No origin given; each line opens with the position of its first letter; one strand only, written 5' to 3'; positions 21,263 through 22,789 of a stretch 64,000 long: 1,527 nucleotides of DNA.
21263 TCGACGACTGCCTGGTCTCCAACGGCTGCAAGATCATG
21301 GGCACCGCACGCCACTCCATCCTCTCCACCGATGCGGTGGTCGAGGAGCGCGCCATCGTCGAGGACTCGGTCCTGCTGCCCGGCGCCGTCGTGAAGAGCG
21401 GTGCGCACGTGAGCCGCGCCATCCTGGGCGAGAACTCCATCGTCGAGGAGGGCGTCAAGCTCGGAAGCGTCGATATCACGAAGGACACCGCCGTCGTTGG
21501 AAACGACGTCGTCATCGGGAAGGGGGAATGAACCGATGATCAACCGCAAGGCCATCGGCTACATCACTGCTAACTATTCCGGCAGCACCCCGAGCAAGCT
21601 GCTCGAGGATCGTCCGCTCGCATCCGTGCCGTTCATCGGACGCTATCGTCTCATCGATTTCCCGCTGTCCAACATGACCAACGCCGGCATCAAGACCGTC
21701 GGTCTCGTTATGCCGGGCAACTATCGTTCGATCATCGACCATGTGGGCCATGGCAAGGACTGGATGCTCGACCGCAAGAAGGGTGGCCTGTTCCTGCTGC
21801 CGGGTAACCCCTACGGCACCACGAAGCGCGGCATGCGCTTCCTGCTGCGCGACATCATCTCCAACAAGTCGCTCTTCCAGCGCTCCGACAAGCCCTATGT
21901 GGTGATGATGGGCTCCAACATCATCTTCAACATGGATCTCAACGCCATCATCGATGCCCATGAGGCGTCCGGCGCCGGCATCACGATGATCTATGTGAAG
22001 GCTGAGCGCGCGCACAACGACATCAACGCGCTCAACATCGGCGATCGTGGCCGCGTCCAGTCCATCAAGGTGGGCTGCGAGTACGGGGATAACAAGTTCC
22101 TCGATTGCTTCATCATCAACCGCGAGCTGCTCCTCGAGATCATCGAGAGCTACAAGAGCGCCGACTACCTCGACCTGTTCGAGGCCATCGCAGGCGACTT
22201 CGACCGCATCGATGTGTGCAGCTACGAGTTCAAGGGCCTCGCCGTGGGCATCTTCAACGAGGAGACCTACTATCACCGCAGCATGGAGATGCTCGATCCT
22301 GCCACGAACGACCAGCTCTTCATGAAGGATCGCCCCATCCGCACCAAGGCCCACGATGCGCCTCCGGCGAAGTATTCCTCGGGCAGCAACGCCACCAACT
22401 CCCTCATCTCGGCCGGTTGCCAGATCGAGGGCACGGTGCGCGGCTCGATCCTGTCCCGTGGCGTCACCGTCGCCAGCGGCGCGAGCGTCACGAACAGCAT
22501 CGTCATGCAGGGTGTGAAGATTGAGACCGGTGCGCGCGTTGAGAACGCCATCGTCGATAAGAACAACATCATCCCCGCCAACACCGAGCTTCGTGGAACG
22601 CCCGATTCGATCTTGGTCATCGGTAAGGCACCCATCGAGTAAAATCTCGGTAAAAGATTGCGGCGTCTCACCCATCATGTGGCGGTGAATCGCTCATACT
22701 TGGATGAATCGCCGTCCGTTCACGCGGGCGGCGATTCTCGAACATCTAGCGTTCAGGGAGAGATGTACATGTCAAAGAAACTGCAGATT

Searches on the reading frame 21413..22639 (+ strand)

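Call 62: search_protein_families(library=pfam, proteins=[window:21413-22639:+], max_evalue=0.001)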
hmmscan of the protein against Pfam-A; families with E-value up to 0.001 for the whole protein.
window:21413-22639:+ (409 aa): 3 families
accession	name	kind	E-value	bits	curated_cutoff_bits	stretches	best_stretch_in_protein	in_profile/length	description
PF24894.1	Hexapep_GlmU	-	5.3e-18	65.5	23.3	1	323-392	12-82/104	GlmU-like, C-terminal hexapeptide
PF00483.29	NTP_transferase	-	2e-08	34.6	21.2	1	71-200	24-143/245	Nucleotidyl transferase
PF25084.1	LbH_EIF2B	-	1.5e-07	31.8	54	1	323-391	32-103/105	EIF2B subunit epsilon LbH domain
